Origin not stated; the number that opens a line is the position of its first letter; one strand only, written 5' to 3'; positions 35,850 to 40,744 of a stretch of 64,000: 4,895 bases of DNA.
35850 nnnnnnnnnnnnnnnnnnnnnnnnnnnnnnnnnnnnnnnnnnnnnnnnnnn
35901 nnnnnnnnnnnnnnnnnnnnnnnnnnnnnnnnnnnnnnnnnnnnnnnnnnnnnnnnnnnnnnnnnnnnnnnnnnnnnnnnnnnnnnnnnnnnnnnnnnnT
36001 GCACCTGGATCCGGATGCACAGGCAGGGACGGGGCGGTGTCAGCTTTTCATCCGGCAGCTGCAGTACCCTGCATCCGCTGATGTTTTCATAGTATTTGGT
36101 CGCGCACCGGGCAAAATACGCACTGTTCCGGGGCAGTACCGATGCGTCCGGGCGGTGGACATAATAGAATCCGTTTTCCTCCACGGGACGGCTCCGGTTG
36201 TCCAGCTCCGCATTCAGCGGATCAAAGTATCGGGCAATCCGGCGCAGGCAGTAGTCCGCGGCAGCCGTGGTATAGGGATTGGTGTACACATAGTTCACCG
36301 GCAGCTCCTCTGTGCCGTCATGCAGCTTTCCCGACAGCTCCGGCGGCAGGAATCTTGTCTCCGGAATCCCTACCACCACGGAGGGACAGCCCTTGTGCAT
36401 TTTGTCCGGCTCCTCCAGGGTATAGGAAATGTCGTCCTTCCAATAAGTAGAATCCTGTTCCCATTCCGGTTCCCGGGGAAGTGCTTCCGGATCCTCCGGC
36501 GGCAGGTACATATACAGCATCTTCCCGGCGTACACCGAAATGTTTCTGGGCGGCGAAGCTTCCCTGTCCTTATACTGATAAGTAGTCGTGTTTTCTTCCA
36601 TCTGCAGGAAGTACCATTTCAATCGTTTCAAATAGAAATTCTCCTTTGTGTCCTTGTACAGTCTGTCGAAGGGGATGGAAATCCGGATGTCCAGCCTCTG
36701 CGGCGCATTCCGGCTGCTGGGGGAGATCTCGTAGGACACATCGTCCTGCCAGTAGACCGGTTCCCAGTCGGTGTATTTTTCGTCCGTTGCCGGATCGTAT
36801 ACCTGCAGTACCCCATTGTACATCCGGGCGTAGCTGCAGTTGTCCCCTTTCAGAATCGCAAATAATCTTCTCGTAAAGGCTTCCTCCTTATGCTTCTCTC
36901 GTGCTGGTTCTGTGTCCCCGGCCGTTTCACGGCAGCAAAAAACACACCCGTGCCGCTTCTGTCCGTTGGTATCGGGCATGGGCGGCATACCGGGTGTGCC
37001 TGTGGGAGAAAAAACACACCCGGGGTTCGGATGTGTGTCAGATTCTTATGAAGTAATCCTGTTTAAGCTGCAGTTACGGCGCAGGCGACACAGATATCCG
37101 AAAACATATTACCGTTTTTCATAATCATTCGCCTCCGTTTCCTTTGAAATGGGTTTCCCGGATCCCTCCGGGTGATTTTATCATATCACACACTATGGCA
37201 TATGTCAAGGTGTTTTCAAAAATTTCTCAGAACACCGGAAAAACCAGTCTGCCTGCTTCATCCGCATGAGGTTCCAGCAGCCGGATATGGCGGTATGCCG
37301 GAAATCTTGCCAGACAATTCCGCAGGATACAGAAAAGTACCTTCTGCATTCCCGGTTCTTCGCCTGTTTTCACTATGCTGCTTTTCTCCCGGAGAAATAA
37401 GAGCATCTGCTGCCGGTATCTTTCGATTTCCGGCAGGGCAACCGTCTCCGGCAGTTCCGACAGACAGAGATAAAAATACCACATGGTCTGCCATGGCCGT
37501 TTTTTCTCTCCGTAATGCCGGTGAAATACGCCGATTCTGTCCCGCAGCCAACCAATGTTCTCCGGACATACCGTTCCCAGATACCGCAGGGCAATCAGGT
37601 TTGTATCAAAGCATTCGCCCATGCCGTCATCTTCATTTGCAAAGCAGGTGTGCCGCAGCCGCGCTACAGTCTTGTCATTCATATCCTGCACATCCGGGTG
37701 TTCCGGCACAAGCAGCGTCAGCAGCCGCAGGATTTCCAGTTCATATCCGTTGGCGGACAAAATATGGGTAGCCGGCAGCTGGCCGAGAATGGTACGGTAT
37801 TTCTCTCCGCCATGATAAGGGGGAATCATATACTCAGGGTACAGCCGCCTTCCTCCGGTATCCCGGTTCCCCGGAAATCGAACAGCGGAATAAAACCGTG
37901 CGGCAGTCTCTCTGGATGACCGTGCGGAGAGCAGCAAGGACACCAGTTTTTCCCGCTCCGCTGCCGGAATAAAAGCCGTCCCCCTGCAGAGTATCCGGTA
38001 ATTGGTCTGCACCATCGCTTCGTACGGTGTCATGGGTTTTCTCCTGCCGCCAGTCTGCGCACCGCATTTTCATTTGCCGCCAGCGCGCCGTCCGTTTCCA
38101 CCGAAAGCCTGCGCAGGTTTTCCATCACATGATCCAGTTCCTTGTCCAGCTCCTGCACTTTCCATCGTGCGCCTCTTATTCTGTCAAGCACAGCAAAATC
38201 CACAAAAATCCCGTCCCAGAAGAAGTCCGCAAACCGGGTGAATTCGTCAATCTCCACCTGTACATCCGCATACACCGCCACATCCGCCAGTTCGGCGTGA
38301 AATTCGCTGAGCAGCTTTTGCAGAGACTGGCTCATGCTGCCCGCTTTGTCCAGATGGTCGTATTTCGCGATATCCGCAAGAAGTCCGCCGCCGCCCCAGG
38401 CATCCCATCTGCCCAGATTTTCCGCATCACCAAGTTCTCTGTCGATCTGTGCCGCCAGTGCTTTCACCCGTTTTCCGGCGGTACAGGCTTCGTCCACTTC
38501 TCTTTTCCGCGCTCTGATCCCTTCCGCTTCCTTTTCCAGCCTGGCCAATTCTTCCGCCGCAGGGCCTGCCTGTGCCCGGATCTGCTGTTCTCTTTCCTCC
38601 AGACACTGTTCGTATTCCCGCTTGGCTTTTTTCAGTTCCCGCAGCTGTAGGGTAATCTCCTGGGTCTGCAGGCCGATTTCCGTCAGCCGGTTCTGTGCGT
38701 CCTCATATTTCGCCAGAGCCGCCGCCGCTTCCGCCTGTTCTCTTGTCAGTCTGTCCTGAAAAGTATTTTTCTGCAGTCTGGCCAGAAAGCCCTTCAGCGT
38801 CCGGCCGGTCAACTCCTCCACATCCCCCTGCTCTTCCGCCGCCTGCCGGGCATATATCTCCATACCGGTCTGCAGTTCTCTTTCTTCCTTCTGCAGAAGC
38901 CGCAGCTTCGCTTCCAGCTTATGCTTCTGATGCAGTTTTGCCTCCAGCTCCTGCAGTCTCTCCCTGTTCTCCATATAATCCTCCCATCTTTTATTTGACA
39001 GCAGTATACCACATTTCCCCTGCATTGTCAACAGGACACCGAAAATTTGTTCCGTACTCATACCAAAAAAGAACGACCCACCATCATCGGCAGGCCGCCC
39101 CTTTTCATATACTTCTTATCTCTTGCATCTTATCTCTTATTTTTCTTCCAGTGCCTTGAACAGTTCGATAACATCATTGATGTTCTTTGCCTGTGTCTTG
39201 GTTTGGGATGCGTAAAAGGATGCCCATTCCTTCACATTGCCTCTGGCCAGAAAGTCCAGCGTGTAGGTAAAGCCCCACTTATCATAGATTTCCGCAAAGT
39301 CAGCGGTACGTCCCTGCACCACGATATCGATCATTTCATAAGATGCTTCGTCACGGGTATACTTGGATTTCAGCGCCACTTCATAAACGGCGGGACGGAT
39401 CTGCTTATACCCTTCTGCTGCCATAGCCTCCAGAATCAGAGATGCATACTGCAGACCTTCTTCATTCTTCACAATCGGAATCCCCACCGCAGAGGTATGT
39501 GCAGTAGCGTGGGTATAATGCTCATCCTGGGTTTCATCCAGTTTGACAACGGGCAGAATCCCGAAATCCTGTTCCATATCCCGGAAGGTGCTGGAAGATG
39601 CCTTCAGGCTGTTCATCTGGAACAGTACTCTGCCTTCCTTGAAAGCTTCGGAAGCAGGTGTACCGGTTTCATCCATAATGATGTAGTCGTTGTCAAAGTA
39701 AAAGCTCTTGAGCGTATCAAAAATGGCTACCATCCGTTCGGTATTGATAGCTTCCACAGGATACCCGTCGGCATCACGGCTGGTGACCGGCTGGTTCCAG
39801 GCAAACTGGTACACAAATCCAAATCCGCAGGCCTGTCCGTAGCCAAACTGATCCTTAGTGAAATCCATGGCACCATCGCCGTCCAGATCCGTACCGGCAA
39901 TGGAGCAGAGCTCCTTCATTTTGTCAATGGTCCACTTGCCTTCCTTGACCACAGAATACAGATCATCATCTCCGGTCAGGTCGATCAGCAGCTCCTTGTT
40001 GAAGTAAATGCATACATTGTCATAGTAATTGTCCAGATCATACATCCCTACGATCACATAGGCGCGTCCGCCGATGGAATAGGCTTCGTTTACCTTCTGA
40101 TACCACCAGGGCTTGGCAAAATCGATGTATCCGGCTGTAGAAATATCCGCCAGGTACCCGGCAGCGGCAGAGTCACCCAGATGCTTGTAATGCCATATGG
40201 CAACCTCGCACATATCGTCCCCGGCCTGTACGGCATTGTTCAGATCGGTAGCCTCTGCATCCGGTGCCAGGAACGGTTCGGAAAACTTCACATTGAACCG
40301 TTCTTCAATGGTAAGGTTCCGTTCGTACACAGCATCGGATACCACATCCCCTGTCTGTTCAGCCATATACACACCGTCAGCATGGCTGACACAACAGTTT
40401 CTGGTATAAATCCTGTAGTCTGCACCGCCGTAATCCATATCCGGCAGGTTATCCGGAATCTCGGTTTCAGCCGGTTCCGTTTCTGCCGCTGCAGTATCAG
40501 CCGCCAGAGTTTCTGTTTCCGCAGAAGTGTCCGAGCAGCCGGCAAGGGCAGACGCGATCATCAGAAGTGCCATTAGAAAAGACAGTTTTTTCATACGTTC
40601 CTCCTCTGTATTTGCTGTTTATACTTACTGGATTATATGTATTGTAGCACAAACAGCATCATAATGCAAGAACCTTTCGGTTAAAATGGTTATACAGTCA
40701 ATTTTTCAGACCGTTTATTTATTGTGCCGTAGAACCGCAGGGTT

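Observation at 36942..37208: Self-contained 19-codon sORF followed by five interlocking copies of one word that form two tandem terminators or two alternative hairpins, upstream of a PF09818 ATPase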

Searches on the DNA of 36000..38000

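Call 3: search_rna_families(source=window, start=36000, end=38000, threshold=evalue, max_evalue=10, show_alignments=3)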
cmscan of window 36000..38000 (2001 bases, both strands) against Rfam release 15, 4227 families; matches with E-value up to 10: 4.
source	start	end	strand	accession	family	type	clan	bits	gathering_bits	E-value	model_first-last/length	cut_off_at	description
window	37083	37134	-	RF00349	snoR11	Gene; snRNA; snoRNA; CD-box;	-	25.4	50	0.15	1-90/90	no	Small nucleolar RNA R11/Z151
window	36072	36146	-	RF02788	snoTBR6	Gene; snRNA; snoRNA; CD-box;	-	18.5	37.6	4.6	1-83/83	no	Small nucleolar RNA TBR6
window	36941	37041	+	RF01085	TLS-PK4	Cis-reg;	-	14.5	80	5.9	1-118/118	no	Pseudoknot of tRNA-like structure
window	36908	37045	-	RF00599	SNORA77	Gene; snRNA; snoRNA; HACA-box;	-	14.3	42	8.4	1-125/125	no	Small nucleolar RNA SNORA77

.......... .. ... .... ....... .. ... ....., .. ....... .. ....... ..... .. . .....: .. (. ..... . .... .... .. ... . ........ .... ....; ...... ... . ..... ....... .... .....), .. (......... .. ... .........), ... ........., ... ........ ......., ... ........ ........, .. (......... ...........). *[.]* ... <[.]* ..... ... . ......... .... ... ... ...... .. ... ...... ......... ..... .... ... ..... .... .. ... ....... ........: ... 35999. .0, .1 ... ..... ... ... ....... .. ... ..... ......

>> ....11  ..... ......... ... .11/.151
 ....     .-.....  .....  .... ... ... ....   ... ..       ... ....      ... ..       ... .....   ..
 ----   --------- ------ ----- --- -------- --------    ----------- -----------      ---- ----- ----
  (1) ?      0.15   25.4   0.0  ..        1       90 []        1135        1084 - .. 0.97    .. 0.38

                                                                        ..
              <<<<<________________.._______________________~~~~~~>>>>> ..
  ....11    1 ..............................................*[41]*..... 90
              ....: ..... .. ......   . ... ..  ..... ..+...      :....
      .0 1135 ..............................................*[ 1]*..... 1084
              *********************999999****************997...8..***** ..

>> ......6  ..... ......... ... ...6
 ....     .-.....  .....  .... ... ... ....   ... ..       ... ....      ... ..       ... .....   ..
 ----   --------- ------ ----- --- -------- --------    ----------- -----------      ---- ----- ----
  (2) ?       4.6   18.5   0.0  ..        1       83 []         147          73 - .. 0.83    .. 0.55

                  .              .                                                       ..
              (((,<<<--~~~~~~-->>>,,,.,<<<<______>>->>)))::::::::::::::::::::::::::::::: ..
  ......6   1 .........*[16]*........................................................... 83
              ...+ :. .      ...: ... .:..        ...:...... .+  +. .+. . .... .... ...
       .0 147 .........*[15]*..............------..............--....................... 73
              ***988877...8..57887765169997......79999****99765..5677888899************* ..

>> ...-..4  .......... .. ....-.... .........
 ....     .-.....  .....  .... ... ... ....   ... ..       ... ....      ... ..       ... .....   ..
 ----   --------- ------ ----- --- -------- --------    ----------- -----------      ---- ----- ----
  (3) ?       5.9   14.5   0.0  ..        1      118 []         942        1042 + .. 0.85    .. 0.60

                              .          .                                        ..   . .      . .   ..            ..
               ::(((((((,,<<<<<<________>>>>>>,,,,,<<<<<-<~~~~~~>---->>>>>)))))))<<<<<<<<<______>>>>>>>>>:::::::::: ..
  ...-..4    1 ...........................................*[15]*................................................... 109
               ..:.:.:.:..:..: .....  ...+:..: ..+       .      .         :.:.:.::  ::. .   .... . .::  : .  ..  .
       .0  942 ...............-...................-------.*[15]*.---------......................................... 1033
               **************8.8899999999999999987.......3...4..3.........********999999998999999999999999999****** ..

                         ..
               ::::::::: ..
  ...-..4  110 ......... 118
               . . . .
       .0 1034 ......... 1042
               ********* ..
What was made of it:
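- On Riboswitches, T-boxes and other curated cis-regulatory RNAs (Rfam 15): There is no relevant hit at E<=10 in window 36000-38000 (call 3).
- Tried and rejected: Only sub-threshold snoRNA and TLS noise in the window (call 3).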

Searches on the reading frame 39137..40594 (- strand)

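Call 6: search_protein_families(library=pfam, proteins=[window:39137-40594:-])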
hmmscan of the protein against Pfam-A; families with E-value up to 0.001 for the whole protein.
window:39137-40594:- (485 aa): 0 families

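Call 58: search_protein_families(library=ncbifam, proteins=[window:39137-40594:-], max_evalue=0.01)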
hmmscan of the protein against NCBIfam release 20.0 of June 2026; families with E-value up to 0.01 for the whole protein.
window:39137-40594:- (485 aa): 1 family
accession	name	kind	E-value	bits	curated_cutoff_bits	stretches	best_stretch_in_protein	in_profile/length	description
NF050142.1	PG1828_fam_lipo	equivalog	0.0013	19.5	50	1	1-40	1-38/59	PG1828 family lipoprotein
